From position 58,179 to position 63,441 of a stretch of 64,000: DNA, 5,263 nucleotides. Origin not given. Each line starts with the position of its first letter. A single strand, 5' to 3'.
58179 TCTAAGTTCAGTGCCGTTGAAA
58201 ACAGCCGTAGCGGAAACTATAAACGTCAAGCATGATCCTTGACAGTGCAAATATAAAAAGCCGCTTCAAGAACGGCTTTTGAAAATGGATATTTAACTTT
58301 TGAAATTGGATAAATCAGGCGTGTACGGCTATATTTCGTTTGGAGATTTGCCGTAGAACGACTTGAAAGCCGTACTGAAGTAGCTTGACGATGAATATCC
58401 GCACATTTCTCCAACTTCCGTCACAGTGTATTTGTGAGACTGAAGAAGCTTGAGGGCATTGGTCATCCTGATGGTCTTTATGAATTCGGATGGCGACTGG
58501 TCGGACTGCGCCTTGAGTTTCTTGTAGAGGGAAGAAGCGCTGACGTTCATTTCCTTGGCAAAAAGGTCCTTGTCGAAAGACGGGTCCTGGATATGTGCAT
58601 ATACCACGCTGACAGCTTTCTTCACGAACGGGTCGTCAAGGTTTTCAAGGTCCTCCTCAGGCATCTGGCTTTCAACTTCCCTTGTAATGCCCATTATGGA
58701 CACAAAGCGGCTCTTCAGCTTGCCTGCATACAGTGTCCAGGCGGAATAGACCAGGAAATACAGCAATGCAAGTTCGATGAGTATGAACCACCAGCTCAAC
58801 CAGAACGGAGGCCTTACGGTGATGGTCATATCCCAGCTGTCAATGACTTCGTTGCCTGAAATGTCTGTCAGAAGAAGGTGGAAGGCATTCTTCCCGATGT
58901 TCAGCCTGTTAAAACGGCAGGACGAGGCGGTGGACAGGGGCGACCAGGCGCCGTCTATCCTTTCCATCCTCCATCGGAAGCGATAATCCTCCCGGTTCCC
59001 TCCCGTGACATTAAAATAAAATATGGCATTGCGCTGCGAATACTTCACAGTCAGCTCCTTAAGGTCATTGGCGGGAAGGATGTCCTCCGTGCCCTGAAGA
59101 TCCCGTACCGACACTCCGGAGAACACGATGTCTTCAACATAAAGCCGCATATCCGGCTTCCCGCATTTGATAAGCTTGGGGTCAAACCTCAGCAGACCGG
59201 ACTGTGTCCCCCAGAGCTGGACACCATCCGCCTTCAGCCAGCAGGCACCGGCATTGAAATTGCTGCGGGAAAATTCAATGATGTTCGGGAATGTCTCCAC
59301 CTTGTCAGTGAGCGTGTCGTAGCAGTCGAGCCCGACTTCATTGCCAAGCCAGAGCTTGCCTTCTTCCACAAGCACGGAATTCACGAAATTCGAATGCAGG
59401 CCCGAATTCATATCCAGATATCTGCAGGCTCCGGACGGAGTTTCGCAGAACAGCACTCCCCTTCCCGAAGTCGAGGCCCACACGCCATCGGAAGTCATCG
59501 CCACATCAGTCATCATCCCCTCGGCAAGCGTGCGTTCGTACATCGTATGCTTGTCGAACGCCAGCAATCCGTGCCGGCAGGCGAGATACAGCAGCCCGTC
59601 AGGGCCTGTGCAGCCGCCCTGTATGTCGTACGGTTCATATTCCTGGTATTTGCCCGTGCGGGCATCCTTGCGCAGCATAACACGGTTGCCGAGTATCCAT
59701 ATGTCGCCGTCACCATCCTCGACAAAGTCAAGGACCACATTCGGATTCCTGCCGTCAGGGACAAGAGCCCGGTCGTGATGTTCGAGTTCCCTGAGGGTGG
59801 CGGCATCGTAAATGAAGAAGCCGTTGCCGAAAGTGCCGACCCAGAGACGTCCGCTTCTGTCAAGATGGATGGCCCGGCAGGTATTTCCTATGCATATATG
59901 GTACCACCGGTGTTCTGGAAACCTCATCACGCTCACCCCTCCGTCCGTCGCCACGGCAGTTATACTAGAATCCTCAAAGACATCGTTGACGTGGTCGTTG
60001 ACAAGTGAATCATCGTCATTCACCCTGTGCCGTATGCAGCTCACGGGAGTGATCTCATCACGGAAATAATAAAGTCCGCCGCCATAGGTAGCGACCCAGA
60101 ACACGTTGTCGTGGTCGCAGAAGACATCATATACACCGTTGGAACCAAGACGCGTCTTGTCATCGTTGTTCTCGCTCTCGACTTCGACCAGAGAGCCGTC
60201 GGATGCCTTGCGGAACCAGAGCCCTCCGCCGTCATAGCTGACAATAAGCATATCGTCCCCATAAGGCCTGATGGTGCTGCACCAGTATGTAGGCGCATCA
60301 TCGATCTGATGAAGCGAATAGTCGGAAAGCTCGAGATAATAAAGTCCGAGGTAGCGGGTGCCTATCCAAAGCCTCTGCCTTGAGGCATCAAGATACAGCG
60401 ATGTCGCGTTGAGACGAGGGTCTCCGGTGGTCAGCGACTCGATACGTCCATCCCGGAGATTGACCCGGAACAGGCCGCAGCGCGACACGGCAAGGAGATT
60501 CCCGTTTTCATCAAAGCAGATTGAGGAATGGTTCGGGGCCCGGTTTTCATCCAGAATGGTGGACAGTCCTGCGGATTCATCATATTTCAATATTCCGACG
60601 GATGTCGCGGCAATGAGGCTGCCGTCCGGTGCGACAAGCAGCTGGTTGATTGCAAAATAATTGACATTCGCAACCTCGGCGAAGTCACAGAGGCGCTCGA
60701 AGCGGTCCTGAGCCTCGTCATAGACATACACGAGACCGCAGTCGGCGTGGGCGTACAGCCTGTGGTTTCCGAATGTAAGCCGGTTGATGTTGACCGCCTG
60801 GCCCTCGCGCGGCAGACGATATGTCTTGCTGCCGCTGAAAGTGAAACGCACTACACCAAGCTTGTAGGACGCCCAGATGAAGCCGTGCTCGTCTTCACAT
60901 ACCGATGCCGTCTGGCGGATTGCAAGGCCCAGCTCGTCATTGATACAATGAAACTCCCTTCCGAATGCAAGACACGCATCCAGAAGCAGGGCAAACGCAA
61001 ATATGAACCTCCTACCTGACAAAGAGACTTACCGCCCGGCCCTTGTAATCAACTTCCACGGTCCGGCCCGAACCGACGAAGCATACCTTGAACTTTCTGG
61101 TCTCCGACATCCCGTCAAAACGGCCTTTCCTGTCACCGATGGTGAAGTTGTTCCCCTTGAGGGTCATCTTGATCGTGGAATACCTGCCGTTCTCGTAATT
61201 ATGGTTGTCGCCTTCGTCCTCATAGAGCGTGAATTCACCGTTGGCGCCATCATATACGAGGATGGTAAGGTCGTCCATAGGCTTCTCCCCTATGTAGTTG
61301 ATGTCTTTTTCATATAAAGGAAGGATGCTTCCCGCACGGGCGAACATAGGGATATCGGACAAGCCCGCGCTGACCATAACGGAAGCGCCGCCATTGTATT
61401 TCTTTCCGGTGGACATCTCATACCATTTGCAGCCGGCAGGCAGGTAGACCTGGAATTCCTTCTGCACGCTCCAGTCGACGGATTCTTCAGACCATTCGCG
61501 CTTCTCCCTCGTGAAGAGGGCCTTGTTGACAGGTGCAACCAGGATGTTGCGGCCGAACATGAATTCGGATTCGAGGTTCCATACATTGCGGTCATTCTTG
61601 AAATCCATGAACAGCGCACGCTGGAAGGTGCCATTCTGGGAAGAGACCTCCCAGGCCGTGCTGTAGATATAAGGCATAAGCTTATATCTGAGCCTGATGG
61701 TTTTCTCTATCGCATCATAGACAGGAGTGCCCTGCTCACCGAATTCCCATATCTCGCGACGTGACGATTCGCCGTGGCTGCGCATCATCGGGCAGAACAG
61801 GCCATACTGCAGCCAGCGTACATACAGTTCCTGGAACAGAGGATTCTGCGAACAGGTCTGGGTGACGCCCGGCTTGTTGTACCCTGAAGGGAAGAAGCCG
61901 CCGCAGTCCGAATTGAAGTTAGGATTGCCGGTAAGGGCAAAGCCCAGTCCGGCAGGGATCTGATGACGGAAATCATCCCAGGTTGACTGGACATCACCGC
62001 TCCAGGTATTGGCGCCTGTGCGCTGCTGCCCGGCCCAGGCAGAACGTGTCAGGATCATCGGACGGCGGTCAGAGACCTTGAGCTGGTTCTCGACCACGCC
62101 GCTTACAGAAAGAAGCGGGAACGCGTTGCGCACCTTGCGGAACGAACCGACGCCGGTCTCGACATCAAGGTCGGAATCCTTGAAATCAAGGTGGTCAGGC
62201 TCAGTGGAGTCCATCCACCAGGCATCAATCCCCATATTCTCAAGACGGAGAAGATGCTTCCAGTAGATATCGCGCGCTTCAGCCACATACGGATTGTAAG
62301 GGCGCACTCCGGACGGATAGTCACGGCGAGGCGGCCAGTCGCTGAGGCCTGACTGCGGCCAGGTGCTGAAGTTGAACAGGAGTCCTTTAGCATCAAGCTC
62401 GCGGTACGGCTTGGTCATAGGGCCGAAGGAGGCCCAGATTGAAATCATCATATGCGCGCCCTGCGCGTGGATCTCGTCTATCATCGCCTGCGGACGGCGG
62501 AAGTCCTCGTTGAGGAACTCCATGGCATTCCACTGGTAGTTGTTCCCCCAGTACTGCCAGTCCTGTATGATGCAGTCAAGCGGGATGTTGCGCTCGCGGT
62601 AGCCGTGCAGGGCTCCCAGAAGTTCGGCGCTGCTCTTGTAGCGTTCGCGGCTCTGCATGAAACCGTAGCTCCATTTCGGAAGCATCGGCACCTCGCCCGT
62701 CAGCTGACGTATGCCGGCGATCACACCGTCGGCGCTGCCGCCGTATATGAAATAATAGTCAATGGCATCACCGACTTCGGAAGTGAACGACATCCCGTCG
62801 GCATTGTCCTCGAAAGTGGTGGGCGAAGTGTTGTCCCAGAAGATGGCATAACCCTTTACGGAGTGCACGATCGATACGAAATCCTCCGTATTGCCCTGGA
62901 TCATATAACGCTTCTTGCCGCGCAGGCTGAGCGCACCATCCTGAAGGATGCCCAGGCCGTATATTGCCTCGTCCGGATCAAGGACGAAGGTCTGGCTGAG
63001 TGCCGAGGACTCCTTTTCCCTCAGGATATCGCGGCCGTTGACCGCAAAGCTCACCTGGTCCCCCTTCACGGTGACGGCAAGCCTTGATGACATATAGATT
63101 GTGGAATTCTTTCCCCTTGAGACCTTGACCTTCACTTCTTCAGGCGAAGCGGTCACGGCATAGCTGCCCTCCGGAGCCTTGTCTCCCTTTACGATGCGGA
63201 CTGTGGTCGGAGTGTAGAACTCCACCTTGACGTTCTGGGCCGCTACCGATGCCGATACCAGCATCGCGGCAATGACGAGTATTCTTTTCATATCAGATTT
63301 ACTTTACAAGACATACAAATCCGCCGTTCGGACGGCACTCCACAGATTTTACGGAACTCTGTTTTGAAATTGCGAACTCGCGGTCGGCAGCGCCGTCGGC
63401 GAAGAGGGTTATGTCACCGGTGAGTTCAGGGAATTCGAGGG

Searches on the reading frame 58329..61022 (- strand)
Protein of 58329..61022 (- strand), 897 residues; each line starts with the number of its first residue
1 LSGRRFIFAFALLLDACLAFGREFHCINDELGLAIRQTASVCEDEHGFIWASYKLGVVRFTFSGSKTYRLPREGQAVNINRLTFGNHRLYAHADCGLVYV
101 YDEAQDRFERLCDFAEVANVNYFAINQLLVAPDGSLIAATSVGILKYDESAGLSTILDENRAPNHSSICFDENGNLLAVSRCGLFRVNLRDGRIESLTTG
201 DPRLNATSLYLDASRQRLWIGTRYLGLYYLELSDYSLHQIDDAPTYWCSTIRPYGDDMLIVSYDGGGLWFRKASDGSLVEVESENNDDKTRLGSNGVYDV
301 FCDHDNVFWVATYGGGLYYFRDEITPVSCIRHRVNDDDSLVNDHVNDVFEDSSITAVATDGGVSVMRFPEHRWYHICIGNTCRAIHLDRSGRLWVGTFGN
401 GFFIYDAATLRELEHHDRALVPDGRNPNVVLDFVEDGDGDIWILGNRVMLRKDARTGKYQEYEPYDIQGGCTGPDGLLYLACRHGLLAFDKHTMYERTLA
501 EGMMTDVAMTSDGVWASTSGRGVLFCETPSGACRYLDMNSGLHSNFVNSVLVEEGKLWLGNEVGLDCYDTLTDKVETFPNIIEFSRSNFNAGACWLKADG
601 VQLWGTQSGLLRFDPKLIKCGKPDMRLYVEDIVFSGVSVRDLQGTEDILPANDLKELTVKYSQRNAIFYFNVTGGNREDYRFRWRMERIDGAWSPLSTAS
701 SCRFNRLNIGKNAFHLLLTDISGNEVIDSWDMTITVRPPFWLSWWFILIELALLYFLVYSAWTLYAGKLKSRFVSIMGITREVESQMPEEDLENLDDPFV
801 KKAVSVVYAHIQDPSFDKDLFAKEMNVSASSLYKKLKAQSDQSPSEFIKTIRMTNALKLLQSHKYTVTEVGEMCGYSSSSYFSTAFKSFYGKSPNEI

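Call 6: search_protein_families(library=pfam, proteins=[window:58329-61022:-])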
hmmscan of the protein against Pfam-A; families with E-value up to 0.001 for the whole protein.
window:58329-61022:- (897 aa): 4 families
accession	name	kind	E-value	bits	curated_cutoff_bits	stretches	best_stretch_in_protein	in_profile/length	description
PF07494.17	Reg_prop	-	2.6e-19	67.2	20.4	0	292-314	2-24/24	Two component regulator propeller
PF12833.13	HTH_18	-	2.5e-18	66.6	33.6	1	822-896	2-76/80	Helix-turn-helix domain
PF00165.29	HTH_AraC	-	7.4e-13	48.7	26.6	1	860-896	1-39/42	Bacterial regulatory helix-turn-helix proteins, AraC family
PF07495.19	Y_Y_Y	-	0.0001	22.6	26.6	1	676-736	4-64/65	Y_Y_Y domain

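Call 52: find_homologous_proteins(query=window:58332-61022:-, max_evalue=1e-50)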
Query window:58332-61022:- (897 aa): 7 proteins with E <= 1e-50 among 8000 candidates.
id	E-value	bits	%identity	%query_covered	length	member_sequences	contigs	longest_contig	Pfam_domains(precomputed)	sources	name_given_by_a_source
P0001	0.0e+0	2111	100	100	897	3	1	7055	PF12833.14,PF07495.20,PF07494.18,PF00165.30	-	-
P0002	0.0e+0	1880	88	100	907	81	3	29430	PF12833.14,PF07494.18,PF00165.30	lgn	-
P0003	1.3e-237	810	44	99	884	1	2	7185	PF12833.14,PF07494.18,PF00165.30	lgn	-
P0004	1.1e-224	767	42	98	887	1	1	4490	PF12833.14,PF07495.20,PF07494.18,PF00165.30,PF08450.19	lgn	-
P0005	4.1e-61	225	25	97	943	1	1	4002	PF12833.14,PF07495.20,PF07494.18,PF16819.12,PF00165.30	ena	-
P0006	5.7e-55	205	23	82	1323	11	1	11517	PF12833.14,PF07495.20,PF23748.2,PF07494.18,PF13570.14,PF02518.32,PF00512.32,PF00165.30,PF00072.31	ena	-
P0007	7.7e-51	191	25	83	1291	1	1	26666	PF12833.14,PF07495.20,PF07494.18,PF02518.32,PF00512.32,PF00165.30,PF00072.31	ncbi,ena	-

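Call 53: find_encoding_contigs(protein=P0003, flank=3000, max_places=4)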
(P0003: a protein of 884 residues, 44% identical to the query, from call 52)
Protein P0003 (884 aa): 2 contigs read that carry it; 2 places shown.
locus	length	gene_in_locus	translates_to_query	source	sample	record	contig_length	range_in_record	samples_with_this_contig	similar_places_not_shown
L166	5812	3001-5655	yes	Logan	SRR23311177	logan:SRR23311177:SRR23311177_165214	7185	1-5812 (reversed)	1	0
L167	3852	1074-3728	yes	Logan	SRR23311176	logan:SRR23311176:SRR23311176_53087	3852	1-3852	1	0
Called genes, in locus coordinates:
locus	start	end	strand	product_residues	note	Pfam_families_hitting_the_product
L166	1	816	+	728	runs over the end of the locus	?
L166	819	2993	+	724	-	PF13802:Gal_mutarotas_2, PF01055:Glyco_hydro_31_2nd, PF21365:Glyco_hydro_31_3rd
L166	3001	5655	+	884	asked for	PF07494:Reg_prop (faint), PF12833:HTH_18, PF00165:HTH_AraC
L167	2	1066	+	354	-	?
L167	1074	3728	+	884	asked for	PF07494:Reg_prop (faint), PF12833:HTH_18, PF00165:HTH_AraC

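Call 54: find_encoding_contigs(protein=P0004, flank=3000, max_places=4)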
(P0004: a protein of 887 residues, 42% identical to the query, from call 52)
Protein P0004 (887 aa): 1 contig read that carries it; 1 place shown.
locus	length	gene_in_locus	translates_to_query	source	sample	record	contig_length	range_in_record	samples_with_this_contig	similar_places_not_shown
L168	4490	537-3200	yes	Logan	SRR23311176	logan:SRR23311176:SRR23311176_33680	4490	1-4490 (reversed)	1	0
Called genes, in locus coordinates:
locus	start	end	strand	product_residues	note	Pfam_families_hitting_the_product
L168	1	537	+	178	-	?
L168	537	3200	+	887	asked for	PF07494:Reg_prop (faint), PF08450:SGL (faint), PF07495:Y_Y_Y (weak), PF12833:HTH_18, PF00165:HTH_AraC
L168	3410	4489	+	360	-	?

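Call 55: find_encoding_contigs(protein=P0002, flank=3000, max_places=6)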
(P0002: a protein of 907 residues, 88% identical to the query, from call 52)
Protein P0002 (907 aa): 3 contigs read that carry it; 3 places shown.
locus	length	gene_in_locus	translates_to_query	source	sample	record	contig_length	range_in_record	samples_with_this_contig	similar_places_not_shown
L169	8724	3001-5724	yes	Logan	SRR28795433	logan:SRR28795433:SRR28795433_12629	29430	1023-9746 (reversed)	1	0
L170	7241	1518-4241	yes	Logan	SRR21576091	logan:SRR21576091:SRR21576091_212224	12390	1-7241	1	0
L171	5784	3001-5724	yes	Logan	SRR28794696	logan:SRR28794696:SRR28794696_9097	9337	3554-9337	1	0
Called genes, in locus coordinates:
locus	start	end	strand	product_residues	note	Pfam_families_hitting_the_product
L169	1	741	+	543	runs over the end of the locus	PF14508:GH97_N, PF10566:Glyco_hydro_97, PF14509:GH97_C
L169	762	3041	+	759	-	PF13802:Gal_mutarotas_2, PF01055:Glyco_hydro_31_2nd, PF21365:Glyco_hydro_31_3rd, PF17137:DUF5110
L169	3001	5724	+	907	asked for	PF07494:Reg_prop (faint), PF12833:HTH_18, PF00165:HTH_AraC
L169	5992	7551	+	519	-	PF04616:Glyco_hydro_43, PF17851:GH43_C2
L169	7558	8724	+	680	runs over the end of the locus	-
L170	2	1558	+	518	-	?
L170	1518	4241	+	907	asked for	PF07494:Reg_prop (faint), PF12833:HTH_18, PF00165:HTH_AraC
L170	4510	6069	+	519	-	PF04616:Glyco_hydro_43, PF17851:GH43_C2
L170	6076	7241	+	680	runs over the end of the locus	-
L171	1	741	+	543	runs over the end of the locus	PF14508:GH97_N, PF10566:Glyco_hydro_97, PF14509:GH97_C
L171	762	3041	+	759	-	PF13802:Gal_mutarotas_2, PF01055:Glyco_hydro_31_2nd, PF21365:Glyco_hydro_31_3rd, PF17137:DUF5110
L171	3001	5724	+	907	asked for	PF07494:Reg_prop (faint), PF12833:HTH_18, PF00165:HTH_AraC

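Call 82: search_protein_families(library=pfam, proteins=[L168:3410-4489:+], max_evalue=0.0001)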
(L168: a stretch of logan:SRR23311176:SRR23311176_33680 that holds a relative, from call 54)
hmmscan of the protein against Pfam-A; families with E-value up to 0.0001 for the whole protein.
L168:3410-4489:+ (360 aa): 2 families
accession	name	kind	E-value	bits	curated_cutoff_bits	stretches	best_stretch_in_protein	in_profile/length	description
PF04616.20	Glyco_hydro_43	-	1.1e-36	127.2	32.2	1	27-297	3-288/288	Glycosyl hydrolases family 43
PF17851.8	GH43_C2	-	1.2e-09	38.6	22.7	1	324-359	1-37/203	Beta xylosidase C-terminal Concanavalin A-like domain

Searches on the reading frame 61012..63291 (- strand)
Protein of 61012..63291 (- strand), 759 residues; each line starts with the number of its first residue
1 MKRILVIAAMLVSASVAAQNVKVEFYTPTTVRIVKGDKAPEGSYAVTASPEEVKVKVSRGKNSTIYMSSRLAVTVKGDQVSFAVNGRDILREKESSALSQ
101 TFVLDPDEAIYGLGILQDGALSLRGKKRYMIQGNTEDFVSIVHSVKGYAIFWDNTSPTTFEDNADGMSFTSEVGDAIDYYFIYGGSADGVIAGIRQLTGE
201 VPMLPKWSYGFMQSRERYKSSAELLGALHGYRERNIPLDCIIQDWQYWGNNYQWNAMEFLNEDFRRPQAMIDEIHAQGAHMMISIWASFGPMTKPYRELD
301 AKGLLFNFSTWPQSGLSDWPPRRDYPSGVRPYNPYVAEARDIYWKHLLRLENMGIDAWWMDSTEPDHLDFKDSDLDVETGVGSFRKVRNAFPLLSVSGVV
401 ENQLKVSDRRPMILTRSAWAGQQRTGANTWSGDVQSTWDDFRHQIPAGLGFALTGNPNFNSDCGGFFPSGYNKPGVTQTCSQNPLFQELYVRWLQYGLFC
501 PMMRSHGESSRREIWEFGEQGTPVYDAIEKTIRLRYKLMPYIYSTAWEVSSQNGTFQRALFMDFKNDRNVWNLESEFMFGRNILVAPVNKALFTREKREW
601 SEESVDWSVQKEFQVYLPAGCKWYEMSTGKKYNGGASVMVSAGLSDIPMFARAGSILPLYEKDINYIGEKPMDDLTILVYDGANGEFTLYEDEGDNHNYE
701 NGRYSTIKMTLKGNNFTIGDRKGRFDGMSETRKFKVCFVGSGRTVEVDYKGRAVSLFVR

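Call 6: search_protein_families(library=pfam, proteins=[window:61012-63291:-])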
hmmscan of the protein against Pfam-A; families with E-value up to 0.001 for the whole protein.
window:61012-63291:- (759 aa): 4 families
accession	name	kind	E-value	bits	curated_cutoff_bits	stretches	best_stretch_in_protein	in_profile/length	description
PF01055.32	Glyco_hydro_31_2nd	-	2.8e-87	293.6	23.5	1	202-544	2-327/328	Glycosyl hydrolases family 31 TIM-barrel domain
PF21365.3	Glyco_hydro_31_3rd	-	5.7e-22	78.4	24.4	1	555-657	3-87/87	Glycosyl hydrolase family 31 C-terminal domain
PF17137.9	DUF5110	-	6.5e-21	74.6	27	1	675-740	2-70/71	Domain of unknown function (DUF5110)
PF13802.12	Gal_mutarotas_2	-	1.5e-11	45.4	27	1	21-161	2-184/184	Glycosyl hydrolase 31 N-terminal galactose mutarotase-like domain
